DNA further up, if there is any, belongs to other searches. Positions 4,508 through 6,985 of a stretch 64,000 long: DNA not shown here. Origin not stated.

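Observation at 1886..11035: Divergent tailoring operons consistent with synthesis of a modified lipid-linked sugar donor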

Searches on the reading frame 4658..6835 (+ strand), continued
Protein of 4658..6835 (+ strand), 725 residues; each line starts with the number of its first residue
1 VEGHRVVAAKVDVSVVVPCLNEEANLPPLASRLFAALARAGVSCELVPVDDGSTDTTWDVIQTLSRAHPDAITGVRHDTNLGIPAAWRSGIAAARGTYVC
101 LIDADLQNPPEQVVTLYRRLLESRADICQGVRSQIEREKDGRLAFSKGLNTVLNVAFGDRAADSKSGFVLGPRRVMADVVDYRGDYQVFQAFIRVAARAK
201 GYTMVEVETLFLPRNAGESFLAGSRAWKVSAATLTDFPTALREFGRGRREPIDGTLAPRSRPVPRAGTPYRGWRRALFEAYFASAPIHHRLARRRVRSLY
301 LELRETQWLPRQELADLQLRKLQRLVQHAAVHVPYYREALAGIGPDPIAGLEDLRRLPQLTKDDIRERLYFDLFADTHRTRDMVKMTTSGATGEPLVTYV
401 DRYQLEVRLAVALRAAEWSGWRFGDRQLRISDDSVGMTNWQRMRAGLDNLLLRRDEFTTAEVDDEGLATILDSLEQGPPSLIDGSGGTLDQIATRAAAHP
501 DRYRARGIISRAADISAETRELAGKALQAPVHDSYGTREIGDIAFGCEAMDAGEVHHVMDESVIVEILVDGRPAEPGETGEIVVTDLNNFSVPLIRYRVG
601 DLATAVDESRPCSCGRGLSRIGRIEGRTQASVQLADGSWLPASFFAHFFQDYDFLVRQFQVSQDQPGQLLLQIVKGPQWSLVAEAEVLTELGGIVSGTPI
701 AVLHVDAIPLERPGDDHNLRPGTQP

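Call 18: find_encoding_contigs(protein=P0006, flank=10000, max_places=3)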
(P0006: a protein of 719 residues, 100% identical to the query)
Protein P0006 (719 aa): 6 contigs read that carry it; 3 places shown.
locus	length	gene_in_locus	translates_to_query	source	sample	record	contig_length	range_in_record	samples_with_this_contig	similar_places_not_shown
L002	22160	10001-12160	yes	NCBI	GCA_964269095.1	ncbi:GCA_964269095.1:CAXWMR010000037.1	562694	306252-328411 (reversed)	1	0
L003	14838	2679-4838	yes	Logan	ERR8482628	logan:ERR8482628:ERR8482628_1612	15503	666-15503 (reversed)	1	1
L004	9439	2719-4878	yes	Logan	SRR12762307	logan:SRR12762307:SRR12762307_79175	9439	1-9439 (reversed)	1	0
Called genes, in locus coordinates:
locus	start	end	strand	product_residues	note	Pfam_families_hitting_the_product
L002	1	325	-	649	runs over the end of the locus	PF01757:Acyl_transf_3, PF04311:DUF459 (weak)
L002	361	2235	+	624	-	-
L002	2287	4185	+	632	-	-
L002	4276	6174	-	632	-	-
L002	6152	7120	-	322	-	PF01073:3Beta_HSD, PF01370:Epimerase, PF04321:RmlD_sub_bind, PF07993:NAD_binding_4 (faint), PF16363:GDP_Man_Dehyd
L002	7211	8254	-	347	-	PF13489:Methyltransf_23, PF01209:Ubie_methyltran, PF13847:Methyltransf_31, PF08241:Methyltransf_11, PF08242:Methyltransf_12, PF13649:Methyltransf_25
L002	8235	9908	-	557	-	PF13522:GATase_6, PF13537:GATase_7, PF00733:Asn_synthase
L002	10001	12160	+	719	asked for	PF00535:Glycos_transf_2, PF13641:Glyco_tranf_2_3 (weak)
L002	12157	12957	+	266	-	PF08241:Methyltransf_11 (weak)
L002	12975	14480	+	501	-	PF13489:Methyltransf_23, PF08241:Methyltransf_11 (weak), PF08242:Methyltransf_12 (weak), PF13649:Methyltransf_25 (weak), PF13847:Methyltransf_31 (weak), PF00535:Glycos_transf_2, PF13641:Glyco_tranf_2_3 (weak)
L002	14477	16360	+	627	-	-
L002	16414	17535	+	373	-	-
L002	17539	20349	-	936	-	PF04602:Arabinose_trans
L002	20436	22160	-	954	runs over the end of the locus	-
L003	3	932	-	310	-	?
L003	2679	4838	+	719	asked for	PF00535:Glycos_transf_2, PF13641:Glyco_tranf_2_3 (weak)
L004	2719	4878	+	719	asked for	PF00535:Glycos_transf_2, PF13641:Glyco_tranf_2_3 (weak)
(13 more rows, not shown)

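Call 19: find_encoding_contigs(protein=P0116, flank=10000, max_places=1)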
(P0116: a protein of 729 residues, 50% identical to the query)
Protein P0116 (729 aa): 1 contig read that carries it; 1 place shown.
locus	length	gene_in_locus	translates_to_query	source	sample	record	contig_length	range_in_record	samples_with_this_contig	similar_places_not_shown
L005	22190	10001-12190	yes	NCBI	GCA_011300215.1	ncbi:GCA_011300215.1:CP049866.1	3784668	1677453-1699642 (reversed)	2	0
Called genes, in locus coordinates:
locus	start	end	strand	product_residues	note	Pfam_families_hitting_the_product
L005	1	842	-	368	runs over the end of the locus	PF00478:IMPDH, PF01207:Dus (faint), PF05690:ThiG (faint), PF01070:FMN_dh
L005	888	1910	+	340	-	PF12625:Arabinose_bd, PF12833:HTH_18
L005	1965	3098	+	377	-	-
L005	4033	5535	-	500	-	PF00478:IMPDH, PF03060:NMO (faint), PF00571:CBS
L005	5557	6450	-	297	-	PF00583:Acetyltransf_1 (weak), PF13508:Acetyltransf_7 (weak)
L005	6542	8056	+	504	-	-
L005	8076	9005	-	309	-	PF01073:3Beta_HSD, PF01370:Epimerase, PF04321:RmlD_sub_bind, PF07993:NAD_binding_4, PF13460:NAD_binding_10, PF16363:GDP_Man_Dehyd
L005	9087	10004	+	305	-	PF01073:3Beta_HSD, PF01370:Epimerase, PF02719:Polysacc_synt_2 (weak), PF04321:RmlD_sub_bind, PF13460:NAD_binding_10, PF16363:GDP_Man_Dehyd, PF07993:NAD_binding_4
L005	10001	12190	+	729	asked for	PF00535:Glycos_transf_2, PF13641:Glyco_tranf_2_3, PF27533:CapK_C (weak)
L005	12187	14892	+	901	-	PF04602:Arabinose_trans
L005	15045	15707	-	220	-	PF13489:Methyltransf_23, PF08241:Methyltransf_11, PF08242:Methyltransf_12, PF13649:Methyltransf_25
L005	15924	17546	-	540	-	PF00118:Cpn60_TCP1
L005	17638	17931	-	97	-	PF00166:Cpn10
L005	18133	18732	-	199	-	-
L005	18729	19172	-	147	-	-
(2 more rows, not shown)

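Call 28: find_related_loci(query=A3, collection=genome_contigs, flank=10000)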
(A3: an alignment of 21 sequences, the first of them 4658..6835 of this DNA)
Query A3 (725 aa) in genome_contigs; peptide patterns used: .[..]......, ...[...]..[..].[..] (x = any residue, [..] = any of these).
600 stretches matched a pattern (row limit reached: there are more); 268 encode a relative of the query (tblastn E <= 1e-3); the best 80 are kept; 80 distinct loci.
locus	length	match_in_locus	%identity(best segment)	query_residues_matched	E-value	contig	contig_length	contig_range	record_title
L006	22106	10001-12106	63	13-714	0e+0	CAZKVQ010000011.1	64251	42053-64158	MAG TPA_asm: uncultured Actinomycetes bacterium isolate SRP170004_co1_313 genome assembly, contig: NODE_527_length_64251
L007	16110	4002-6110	49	12-714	0e+0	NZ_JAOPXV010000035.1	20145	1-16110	MAG: Nocardioides sp. isolate RYN_210 scaffold_1274062, whole genome shotgun sequence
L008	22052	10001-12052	46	7-696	0e+0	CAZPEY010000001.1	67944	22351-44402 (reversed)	MAG TPA_asm: uncultured Polyangiaceae bacterium isolate SRP189682_co1_246 genome assembly, contig: NODE_361_length_67944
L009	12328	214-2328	47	11-714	0e+0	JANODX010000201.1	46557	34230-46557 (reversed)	MAG: Vicinamibacteria bacterium isolate SOY_65_metabat_89 SOY_65_k141_1844902, whole genome shotgun sequence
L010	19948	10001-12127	46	9-714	0e+0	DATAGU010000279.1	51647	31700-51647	MAG TPA_asm: Polyangia bacterium isolate SMAG_U6837 k141_2786997, whole genome shotgun sequence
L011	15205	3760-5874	43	9-714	0e+0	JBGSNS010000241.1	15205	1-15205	MAG: Bdellovibrionota bacterium isolate JTS-AC261 k141_4374648, whole genome shotgun sequence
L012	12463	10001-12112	43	10-714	0e+0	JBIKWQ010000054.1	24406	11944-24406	MAG: Bdellovibrionota bacterium isolate ME2015-09-13_3300035666_group6_bin39 Rohwer_bin1188_scaffold_1522_c1, whole geno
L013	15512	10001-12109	44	11-714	0e+0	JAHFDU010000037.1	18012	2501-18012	MAG: Myxococcales bacterium isolate nzgw252 NODE_1355_length_18013_cov_2.572490, whole genome shotgun sequence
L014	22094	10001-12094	49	12-710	0e+0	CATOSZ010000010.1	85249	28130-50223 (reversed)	MAG: uncultured Alphaproteobacteria bacterium isolate 1311e4a2-7c2e-4e7e-97fd-c775e7e276f9 genome assembly, contig: cont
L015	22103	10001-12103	45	12-714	1e-177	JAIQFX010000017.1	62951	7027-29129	MAG: Terriglobia bacterium isolate SRVP_36 SRVP18_hole-7m-from-trench_1_20cm_scaffold_244, whole genome shotgun sequence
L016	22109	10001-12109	44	12-714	3e-176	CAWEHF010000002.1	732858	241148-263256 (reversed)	MAG: uncultured Acidobacteriaceae bacterium isolate MFD03044.bin.1.112 genome assembly, contig: contig_16428, whole geno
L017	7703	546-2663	42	9-714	2e-170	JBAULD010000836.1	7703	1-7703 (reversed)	MAG: Polyangiaceae bacterium isolate MFD04780_ilm_asm_bin14 k127_14714, whole genome shotgun sequence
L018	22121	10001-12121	43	6-714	4e-168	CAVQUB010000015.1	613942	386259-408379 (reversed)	MAG: uncultured delta proteobacterium isolate MFD09964.bin.2.222 genome assembly, contig: contig_31990, whole genome sho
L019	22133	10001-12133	42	12-714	5e-167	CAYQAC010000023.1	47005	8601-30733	MAG TPA_asm: uncultured Polyangiaceae bacterium isolate SRP344714_co1_276 genome assembly, contig: NODE_1613_length_4700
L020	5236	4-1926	46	75-714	2e-169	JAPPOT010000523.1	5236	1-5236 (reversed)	MAG: Myxococcales bacterium isolate SB9155_S4_bin_12 NODE_3808_length_5236_cov_8.84906, whole genome shotgun sequence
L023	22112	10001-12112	39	12-714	1e-164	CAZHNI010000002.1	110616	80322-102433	MAG TPA_asm: uncultured Gammaproteobacteria bacterium isolate SRP257259_co1_325 genome assembly, contig: NODE_143_length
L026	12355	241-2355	37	10-714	4e-153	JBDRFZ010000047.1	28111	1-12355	MAG: Patescibacteria group bacterium isolate MEGAHIT-group-1.403 k141_3528368, whole genome shotgun sequence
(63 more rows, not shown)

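Call 31: find_encoding_contigs(protein=P0015, flank=10000, max_places=1)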
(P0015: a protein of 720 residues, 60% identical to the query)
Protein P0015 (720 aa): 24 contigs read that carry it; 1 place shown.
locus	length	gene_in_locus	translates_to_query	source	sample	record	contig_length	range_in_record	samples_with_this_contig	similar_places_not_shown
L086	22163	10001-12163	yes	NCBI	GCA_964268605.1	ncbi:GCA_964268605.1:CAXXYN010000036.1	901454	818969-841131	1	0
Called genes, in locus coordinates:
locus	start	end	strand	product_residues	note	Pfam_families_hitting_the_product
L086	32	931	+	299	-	PF03663:Glyco_hydro_76 (faint)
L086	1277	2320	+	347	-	PF03816:LytR_cpsA_psr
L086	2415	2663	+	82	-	-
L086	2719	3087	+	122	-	-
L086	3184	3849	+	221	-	PF00072:Response_reg, PF00486:Trans_reg_C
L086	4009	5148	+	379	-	PF00672:HAMP, PF00512:HisKA, PF02518:HATPase_c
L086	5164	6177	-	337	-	PF00491:Arginase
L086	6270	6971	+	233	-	PF12697:Abhydrolase_6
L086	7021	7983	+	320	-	PF10974:DUF2804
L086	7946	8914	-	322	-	PF01073:3Beta_HSD, PF01370:Epimerase, PF02719:Polysacc_synt_2, PF04321:RmlD_sub_bind, PF13460:NAD_binding_10, PF16363:GDP_Man_Dehyd, PF07993:NAD_binding_4 (weak)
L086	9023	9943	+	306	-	PF01073:3Beta_HSD, PF01370:Epimerase, PF02719:Polysacc_synt_2 (faint), PF04321:RmlD_sub_bind, PF13460:NAD_binding_10 (weak), PF16363:GDP_Man_Dehyd, PF07993:NAD_binding_4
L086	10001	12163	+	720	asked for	PF00535:Glycos_transf_2, PF13641:Glyco_tranf_2_3 (weak), PF27533:CapK_C (weak)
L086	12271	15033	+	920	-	PF04602:Arabinose_trans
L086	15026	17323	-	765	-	-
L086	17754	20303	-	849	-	PF04602:Arabinose_trans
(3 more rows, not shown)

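Call 32: find_encoding_contigs(protein=P0067, flank=10000, max_places=1)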
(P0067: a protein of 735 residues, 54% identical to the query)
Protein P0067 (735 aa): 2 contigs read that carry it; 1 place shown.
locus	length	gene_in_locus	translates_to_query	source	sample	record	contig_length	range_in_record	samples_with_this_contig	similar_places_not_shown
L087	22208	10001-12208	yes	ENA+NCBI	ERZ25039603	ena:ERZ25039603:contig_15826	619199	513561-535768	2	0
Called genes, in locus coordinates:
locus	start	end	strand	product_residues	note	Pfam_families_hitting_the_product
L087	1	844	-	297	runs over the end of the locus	PF01061:ABC2_membrane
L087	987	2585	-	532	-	-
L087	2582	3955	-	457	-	PF04464:Glyphos_transf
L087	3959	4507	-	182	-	PF02780:Transketolase_C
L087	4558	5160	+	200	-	-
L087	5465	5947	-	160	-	PF00456:Transketolase_N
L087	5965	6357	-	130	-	PF13378:MR_MLE_C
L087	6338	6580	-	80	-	-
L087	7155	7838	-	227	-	PF13489:Methyltransf_23, PF08241:Methyltransf_11, PF08242:Methyltransf_12 (faint), PF13649:Methyltransf_25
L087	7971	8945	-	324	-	PF03706:LPG_synthase_TM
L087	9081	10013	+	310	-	PF04321:RmlD_sub_bind, PF01073:3Beta_HSD, PF01370:Epimerase, PF02719:Polysacc_synt_2 (faint), PF13460:NAD_binding_10 (weak), PF16363:GDP_Man_Dehyd, PF07993:NAD_binding_4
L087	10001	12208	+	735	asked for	PF00535:Glycos_transf_2, PF27533:CapK_C (weak)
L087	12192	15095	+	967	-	PF04602:Arabinose_trans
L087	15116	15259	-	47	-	-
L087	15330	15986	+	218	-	-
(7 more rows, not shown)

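Call 33: find_encoding_contigs(protein=P0107, flank=10000, max_places=1)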
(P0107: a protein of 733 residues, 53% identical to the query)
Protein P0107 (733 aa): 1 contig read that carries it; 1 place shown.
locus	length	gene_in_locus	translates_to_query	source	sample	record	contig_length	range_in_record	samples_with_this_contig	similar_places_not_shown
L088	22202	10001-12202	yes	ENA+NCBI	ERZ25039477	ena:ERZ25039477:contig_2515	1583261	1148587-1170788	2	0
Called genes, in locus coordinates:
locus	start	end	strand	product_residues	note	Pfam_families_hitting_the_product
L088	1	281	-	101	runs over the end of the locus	-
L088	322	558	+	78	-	-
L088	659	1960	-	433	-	PF14690:Zn_ribbon_ISL3, PF13542:HTH_Tnp_ISL3 (weak), PF01610:DDE_Tnp_ISL3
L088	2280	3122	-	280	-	PF06197:DUF998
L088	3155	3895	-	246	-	-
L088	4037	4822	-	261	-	PF02525:Flavodoxin_2, PF03358:FMN_red (faint)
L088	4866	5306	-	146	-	-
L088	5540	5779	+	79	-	-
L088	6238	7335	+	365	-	PF01548:DEDD_Tnp_IS110, PF02371:Transposase_20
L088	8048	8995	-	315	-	PF05175:MTS (faint), PF13489:Methyltransf_23, PF08241:Methyltransf_11, PF08242:Methyltransf_12, PF13649:Methyltransf_25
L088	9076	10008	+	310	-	PF01073:3Beta_HSD, PF01370:Epimerase, PF02719:Polysacc_synt_2, PF04321:RmlD_sub_bind, PF13460:NAD_binding_10 (weak), PF16363:GDP_Man_Dehyd, PF07993:NAD_binding_4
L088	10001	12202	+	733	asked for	PF00535:Glycos_transf_2, PF10111:Glyco_tranf_2_2 (weak), PF13641:Glyco_tranf_2_3, PF27533:CapK_C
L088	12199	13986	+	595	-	-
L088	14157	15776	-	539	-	PF03116:NQR2_RnfD_RnfE (faint)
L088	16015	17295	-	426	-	-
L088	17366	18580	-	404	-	PF00067:p450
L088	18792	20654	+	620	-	PF18158:AidB_N, PF02770:Acyl-CoA_dh_M, PF00441:Acyl-CoA_dh_1, PF08028:Acyl-CoA_dh_2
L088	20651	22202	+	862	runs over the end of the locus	PF00690:Cation_ATPase_N, PF00122:E1-E2_ATPase, PF00702:Hydrolase, PF13246:Cation_ATPase, PF00689:Cation_ATPase_C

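Call 41: search_solved_structures(query=L006:9060-9989:+, max_evalue=1e-15)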
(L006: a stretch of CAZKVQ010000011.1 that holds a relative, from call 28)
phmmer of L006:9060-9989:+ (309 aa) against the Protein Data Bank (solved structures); distinct sequences matched with E-value up to 1e-15: 45.
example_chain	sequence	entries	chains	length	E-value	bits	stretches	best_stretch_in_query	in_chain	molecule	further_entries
4zrm_A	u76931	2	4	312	2.4e-44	155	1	4-304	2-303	UDP-glucose 4-epimerase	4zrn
7ys8_A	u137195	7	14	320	1.6e-34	122.7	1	7-304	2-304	UDP-glucose 4-epimerase | UDP-glucose 4-epimerase along with EC 5.1.3.2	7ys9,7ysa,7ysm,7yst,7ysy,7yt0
6kv9_A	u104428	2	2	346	9.8e-34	120.2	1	8-302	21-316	MoeE5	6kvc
6wjb_A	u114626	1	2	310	1.8e-33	119.3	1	6-268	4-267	NAD-dependent epimerase/dehydratase family protein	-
6wj9_A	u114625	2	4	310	1.6e-32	116.2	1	6-268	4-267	NAD-dependent epimerase/dehydratase family protein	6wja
6dnt_A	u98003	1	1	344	1.6e-31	112.9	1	5-263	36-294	NAD-dependent epimerase/dehydratase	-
3icp_A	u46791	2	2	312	2.6e-31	112.2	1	7-304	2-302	NAD-dependent epimerase/dehydratase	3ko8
3aw9_A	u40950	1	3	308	1.7e-29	106.2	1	7-304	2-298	NAD-dependent epimerase/dehydratase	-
3ehe_A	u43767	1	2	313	2.4e-25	92.6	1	9-301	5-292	UDP-glucose 4-epimerase (GalE-1)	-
1r6d_A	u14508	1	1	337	3.7e-25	92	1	7-304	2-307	TDP-glucose-4,6-dehydratase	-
1r66_A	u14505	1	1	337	8.6e-25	90.8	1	7-304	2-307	TDP-glucose-4,6-dehydratase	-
3vps_A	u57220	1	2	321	1e-24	90.6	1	6-304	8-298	NAD-dependent epimerase/dehydratase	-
8rdg_A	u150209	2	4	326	1.5e-24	90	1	7-258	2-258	SDR family NAD(P)-dependent oxidoreductase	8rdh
3ruc_A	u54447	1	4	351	2e-24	89.6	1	9-302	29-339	WbgU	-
3ru7_A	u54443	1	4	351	3.9e-24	88.7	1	9-282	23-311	WbgU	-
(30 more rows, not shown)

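Call 55: search_solved_structures(query=A3, max_evalue=0.001)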
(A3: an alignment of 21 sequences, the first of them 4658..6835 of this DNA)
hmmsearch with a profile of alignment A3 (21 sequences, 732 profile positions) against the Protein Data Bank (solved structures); distinct sequences matched with E-value up to 0.001: 43.
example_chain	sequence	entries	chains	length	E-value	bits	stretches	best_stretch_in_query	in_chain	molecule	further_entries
4r1l_A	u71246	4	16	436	1.2e-41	146.2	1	299-625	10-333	Phenylacetate-coenzyme A ligase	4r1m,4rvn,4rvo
2y4o_A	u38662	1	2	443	4.3e-35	124.5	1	297-716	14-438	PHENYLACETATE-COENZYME A LIGASE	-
2y27_A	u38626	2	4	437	5.4e-30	107.6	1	295-665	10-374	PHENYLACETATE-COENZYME A LIGASE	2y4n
5mlz_A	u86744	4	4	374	2.4e-27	98.9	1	4-221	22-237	Dolichol monophosphate mannose synthase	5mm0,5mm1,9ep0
9hwj_A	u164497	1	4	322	2.7e-26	95.4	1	5-220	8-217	Undecaprenyl-phosphate 4-deoxy-4-formamido-L-arabinose transferase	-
9bhc_C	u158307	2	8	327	6.8e-25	90.8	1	5-216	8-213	Undecaprenyl-phosphate 4-deoxy-4-formamido-L-arabinose transferase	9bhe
8vxh_A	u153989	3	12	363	9.1e-25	90.3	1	5-216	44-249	Undecaprenyl-phosphate 4-deoxy-4-formamido-L-arabinose transferase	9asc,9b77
5eke_A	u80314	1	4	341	2.4e-24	88.9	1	4-202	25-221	Uncharacterized glycosyltransferase sll0501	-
5ekp_C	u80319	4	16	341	2.5e-24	88.9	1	4-200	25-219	Uncharacterized glycosyltransferase sll0501 | Glycosyltransferase sll0501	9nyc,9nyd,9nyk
9nye_A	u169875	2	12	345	2.6e-24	88.8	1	4-200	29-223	Glycosyltransferase sll0501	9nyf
9s3l_A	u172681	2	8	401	1.4e-19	73.2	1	463-633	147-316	Phenylacetate-CoA ligase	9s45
2z87_A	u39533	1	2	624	8.9e-16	60.6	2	6-116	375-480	Chondroitin synthase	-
2z86_A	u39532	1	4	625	8.9e-16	60.6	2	6-116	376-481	Chondroitin synthase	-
6hdw_A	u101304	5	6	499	3.6e-15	58.6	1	300-621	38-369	2-hydroxyisobutyryl-CoA synthetase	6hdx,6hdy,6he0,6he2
6wuq_A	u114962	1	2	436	1e-14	57.1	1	301-616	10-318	AjiA1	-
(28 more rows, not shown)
